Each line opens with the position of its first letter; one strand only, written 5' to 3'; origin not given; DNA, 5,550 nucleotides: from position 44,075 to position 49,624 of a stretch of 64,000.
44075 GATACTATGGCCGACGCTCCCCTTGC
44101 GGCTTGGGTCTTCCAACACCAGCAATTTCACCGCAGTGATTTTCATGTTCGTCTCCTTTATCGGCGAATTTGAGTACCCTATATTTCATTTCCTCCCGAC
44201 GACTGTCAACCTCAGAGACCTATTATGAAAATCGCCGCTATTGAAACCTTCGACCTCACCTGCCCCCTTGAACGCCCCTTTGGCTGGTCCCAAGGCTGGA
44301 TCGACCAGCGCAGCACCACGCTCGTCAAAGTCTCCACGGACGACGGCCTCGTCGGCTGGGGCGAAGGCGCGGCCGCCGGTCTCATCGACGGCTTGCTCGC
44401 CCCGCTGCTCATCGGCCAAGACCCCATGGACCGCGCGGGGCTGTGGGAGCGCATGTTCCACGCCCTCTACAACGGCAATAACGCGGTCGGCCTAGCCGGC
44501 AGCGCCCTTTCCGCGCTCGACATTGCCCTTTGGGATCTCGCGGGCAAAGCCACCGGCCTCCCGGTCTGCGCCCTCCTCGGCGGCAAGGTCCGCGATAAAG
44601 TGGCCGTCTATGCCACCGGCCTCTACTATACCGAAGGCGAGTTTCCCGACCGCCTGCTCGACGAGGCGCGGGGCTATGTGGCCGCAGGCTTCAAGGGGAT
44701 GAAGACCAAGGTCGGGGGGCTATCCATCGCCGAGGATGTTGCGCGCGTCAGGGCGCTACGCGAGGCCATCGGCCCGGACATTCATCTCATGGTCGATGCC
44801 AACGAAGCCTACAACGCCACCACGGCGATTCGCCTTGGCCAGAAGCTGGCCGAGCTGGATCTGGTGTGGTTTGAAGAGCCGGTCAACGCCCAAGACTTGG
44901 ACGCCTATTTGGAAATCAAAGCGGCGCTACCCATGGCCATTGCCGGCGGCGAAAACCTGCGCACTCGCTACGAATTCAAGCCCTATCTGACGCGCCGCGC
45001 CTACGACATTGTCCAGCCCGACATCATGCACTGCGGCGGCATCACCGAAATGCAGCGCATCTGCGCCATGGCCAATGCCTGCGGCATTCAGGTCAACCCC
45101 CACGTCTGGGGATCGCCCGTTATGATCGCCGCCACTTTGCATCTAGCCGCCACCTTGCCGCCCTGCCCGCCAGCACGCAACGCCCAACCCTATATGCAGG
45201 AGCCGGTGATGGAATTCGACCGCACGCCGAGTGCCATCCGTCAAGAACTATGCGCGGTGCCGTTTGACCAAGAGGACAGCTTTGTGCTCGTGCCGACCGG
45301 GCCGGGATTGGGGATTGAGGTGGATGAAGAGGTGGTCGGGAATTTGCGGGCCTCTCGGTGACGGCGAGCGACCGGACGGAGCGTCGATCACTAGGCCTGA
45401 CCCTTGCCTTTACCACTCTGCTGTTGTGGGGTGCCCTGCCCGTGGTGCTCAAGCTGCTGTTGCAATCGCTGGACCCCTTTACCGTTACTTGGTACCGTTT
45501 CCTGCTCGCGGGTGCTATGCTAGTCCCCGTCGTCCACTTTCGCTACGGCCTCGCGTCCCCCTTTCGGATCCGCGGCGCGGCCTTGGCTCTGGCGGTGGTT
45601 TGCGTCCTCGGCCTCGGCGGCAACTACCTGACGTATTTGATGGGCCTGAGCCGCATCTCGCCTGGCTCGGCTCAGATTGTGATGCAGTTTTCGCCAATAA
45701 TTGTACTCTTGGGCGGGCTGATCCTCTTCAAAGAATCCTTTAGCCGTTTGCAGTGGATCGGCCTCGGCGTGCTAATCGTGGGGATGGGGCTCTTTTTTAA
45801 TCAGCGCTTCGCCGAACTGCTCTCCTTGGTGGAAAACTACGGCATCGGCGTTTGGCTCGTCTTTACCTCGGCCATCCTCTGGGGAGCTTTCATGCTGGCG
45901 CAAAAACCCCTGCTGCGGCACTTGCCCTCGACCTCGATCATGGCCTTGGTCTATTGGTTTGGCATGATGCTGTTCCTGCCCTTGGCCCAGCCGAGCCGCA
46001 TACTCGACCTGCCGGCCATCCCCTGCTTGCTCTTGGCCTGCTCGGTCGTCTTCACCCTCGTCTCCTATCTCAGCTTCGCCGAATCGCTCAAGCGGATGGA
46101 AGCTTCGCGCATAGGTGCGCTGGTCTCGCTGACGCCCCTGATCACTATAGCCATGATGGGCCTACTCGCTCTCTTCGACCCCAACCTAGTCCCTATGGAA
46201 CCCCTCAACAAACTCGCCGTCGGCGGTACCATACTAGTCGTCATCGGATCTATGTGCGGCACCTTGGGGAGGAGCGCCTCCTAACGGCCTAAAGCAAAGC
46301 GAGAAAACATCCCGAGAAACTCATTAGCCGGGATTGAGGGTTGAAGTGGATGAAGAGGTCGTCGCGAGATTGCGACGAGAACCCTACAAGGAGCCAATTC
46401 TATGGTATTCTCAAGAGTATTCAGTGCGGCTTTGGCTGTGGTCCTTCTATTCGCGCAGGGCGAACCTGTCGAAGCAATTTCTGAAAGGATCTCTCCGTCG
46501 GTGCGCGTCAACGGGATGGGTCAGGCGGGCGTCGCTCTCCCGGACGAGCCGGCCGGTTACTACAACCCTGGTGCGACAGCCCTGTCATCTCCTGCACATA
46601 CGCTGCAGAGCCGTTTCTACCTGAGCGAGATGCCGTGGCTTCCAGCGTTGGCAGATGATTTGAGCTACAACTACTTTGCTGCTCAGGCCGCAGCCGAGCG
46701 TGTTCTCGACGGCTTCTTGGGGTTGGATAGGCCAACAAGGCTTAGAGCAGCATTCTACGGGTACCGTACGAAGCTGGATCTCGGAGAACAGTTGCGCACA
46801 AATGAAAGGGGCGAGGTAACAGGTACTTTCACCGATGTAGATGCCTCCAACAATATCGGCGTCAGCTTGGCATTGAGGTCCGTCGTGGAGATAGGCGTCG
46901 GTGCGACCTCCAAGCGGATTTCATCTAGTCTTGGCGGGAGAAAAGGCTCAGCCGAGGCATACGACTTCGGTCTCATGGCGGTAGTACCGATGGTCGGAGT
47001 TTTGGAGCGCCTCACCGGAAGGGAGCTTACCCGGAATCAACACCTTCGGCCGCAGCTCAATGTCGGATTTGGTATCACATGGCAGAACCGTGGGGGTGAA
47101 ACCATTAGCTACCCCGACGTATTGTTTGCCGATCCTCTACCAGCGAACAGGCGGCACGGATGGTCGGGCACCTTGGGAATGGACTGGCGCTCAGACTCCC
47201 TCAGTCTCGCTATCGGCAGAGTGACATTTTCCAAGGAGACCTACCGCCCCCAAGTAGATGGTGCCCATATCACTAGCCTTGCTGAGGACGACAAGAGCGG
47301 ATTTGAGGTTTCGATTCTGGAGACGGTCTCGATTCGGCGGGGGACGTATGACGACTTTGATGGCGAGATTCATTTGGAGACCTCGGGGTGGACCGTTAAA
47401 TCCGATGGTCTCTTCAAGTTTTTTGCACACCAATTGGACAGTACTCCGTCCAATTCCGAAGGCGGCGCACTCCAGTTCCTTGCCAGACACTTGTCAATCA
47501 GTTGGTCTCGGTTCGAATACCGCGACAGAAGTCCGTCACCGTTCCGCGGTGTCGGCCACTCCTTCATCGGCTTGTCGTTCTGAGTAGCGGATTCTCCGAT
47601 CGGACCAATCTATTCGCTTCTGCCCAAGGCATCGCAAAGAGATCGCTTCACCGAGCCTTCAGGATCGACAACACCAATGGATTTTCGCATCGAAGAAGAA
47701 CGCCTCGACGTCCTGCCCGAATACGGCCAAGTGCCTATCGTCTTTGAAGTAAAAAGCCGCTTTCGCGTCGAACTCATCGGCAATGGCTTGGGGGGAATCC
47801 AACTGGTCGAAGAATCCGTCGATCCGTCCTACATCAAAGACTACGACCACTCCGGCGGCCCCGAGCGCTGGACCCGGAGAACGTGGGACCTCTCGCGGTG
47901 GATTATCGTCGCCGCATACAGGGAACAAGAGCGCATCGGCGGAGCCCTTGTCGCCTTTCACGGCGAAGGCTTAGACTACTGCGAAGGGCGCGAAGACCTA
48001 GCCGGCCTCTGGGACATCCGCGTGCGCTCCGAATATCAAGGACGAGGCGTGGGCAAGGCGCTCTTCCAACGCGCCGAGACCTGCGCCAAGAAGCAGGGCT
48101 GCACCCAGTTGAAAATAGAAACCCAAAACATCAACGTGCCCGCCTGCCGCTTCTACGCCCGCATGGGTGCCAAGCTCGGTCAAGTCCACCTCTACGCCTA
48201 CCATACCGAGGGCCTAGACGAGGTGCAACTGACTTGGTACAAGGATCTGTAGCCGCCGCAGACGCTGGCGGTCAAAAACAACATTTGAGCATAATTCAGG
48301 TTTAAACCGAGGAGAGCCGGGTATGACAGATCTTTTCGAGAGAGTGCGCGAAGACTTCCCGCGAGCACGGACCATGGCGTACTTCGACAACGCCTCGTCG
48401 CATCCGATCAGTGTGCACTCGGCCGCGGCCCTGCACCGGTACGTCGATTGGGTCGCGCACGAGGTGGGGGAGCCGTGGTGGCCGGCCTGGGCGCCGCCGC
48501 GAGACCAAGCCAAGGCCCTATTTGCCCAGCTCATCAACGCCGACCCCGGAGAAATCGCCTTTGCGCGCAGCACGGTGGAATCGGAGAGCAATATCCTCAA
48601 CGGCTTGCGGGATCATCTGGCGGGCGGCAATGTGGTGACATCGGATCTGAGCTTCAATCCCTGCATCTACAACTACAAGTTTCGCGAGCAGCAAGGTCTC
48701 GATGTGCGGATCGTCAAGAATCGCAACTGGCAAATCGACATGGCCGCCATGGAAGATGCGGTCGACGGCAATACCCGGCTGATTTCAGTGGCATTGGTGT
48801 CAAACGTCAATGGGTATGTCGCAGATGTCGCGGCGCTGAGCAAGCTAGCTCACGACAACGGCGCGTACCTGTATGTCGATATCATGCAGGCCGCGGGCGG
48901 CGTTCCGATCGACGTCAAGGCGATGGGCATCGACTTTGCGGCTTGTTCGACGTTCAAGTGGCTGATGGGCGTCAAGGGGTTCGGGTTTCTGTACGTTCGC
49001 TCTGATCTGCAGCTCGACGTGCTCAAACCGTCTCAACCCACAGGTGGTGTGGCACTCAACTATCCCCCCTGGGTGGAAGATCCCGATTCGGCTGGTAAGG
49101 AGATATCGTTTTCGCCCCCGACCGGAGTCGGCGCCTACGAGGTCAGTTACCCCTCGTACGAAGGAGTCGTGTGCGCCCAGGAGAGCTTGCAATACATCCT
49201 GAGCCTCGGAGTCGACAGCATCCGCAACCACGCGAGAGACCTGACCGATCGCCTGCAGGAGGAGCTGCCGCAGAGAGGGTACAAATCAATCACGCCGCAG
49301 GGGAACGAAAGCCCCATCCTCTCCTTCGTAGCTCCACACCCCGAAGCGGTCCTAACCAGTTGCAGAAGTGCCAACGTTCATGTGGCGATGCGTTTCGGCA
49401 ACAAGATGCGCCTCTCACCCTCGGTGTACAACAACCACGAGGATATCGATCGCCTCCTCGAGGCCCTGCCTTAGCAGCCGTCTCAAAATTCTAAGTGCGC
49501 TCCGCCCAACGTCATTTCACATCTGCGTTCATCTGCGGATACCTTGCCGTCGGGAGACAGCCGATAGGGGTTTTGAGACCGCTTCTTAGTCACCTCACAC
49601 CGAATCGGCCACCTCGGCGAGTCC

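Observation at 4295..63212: Thirteen full-length PhyH-type Fe(II)/2OG dioxygenase paralogs plus two fragments in 64 kb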

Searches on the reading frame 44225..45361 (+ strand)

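Call 13: search_protein_families(library=pfam, proteins=[window:44225-45361:+], max_evalue=0.001)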
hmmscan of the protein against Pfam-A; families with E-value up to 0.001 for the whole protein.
window:44225-45361:+ (378 aa): 2 families
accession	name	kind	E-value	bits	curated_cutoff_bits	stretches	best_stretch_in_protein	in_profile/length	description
PF13378.12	MR_MLE_C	-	1.5e-71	241.1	29.4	1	144-370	2-219/219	Enolase C-terminal domain-like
PF02746.21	MR_MLE_N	-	1.2e-18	67.9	22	1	13-119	11-117/117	Mandelate racemase / muconate lactonizing enzyme, N-terminal domain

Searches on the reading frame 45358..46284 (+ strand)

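Call 13: search_protein_families(library=pfam, proteins=[window:45358-46284:+], max_evalue=0.001)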
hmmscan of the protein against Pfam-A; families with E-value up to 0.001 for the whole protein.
window:45358-46284:+ (308 aa): 1 family
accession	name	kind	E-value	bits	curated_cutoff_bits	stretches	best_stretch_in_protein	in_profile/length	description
PF00892.27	EamA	-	1.5e-34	119.6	28.2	2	12-146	2-133/135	EamA-like transporter family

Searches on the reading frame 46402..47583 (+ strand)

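Call 13: search_protein_families(library=pfam, proteins=[window:46402-47583:+], max_evalue=0.001)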
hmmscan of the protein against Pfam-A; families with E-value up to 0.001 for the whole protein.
window:46402-47583:+ (393 aa): 0 families

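Call 27: search_protein_families(library=ncbifam, proteins=[window:46402-47583:+], max_evalue=0.01)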
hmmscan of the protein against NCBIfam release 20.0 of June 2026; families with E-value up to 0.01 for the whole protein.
window:46402-47583:+ (393 aa): 3 families
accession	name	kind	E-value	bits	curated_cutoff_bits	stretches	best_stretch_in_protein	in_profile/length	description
NF033709.1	PorV_fam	subfamily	1.6e-12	47.6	90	1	29-261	8-209/326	PorV/PorQ family protein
NF033710.1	T9SS_OM_PorV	equivalog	2.5e-05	23.6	250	1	29-184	30-166/367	type IX secretion system outer membrane channel protein PorV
NF033711.1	T9SS_PorQ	equivalog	0.00021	20.5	220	1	125-192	105-170/335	type IX secretion system protein PorQ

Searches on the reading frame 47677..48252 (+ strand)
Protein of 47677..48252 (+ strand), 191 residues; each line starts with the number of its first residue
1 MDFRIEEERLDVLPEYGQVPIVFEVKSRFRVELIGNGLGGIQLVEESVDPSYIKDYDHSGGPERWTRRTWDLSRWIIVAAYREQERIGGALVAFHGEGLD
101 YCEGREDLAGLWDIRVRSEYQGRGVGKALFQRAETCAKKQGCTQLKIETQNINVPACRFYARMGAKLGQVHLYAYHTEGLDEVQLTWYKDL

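Call 13: search_protein_families(library=pfam, proteins=[window:47677-48252:+], max_evalue=0.001)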
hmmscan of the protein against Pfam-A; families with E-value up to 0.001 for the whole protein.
window:47677-48252:+ (191 aa): 3 families
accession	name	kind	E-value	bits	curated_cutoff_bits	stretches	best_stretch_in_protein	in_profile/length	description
PF00583.31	Acetyltransf_1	-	2.7e-17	63.5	20.7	1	50-164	10-115/116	Acetyltransferase (GNAT) family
PF13508.13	Acetyltransf_7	-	9.7e-12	45.5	27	1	77-164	5-81/84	Acetyltransferase (GNAT) domain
PF13673.13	Acetyltransf_10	-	6.6e-06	26.6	23.6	1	113-164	56-106/128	Acetyltransferase (GNAT) domain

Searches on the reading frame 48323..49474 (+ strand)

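Call 14: search_protein_families(library=pfam, proteins=[window:48323-49474:+], max_evalue=0.001)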
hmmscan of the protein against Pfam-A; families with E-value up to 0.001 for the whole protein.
window:48323-49474:+ (383 aa): 4 families
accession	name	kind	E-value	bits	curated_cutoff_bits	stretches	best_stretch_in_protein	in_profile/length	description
PF00266.25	Aminotran_5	-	3.3e-40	138.7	21.5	1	61-378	46-371/371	Aminotransferase class-V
PF00155.27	Aminotran_1_2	-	2.4e-07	30.7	19.7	1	100-227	90-235/361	Aminotransferase class I and II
PF01053.26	Cys_Met_Meta_PP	-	3.9e-06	26.1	27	1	100-216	90-202/381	Cys/Met metabolism PLP-dependent enzyme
PF01041.23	DegT_DnrJ_EryC1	-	0.00019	21.2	19.8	1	131-193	93-152/360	DegT/DnrJ/EryC1/StrS aminotransferase family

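Call 27: search_protein_families(library=ncbifam, proteins=[window:48323-49474:+], max_evalue=0.01)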
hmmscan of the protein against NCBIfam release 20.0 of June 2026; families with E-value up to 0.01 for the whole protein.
window:48323-49474:+ (383 aa): 47 families (the best 25 are shown)
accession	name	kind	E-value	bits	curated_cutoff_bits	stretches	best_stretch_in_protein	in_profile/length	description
TIGR01979.1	sufS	subfamily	8e-33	113.9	475.1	1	60-382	64-395/403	SufS family cysteine desulfurase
TIGR01976.1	am_tr_V_VC1184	hypoth_equivalog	4.5e-29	101.9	352.35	1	6-233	4-239/401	cysteine desulfurase-like protein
TIGR01977.1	am_tr_V_EF2568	hypoth_equivalog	2e-28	99.5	377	1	62-316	48-287/376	cysteine desulfurase family protein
TIGR03402.1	FeS_nifS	equivalog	4.9e-27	94.7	530.75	1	62-232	46-217/379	cysteine desulfurase NifS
NF006791.0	PRK09295.1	equivalog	5.4e-25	88.3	661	1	5-324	5-326/406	cysteine desulfurase SufS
NF010611.0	PRK14012.1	equivalog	4.6e-24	85.1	548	1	60-229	53-224/406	IscS subfamily cysteine desulfurase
TIGR02006.1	IscS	equivalog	1.2e-23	83.8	643.2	1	20-228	6-219/402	IscS subfamily cysteine desulfurase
TIGR03235.1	DNA_S_dndA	equivalog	1.6e-21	77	480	1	61-231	45-218/353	cysteine desulfurase DndA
NF040779.1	Sec_lyase_SclA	exception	2e-19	69.7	525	1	63-316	48-288/378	selenocysteine lyase SclA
NF041166.1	f2_encap_cargo1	exception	8.2e-19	68.1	800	1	62-381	293-619/623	family 2A encapsulin nanocompartment cargo protein cysteine desulfurase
TIGR03392.1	FeS_syn_CsdA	equivalog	8.5e-19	68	493.6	1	62-359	64-352/398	cysteine desulfurase CsdA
NF008126.0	PRK10874.1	equivalog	3e-18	66.1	607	1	62-343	67-341/401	cysteine desulfurase CsdA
TIGR03403.1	nifS_epsilon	equivalog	2.5e-17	62.8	587.7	1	65-233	50-222/382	NifS family cysteine desulfurase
NF002806.0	PRK02948.1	subfamily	1.3e-14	54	304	1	65-232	50-219/381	IscS subfamily cysteine desulfurase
TIGR03301.1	PhnW-AepZ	equivalog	1.2e-13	51.2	360.8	1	129-337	102-298/355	2-aminoethylphosphonate aminotransferase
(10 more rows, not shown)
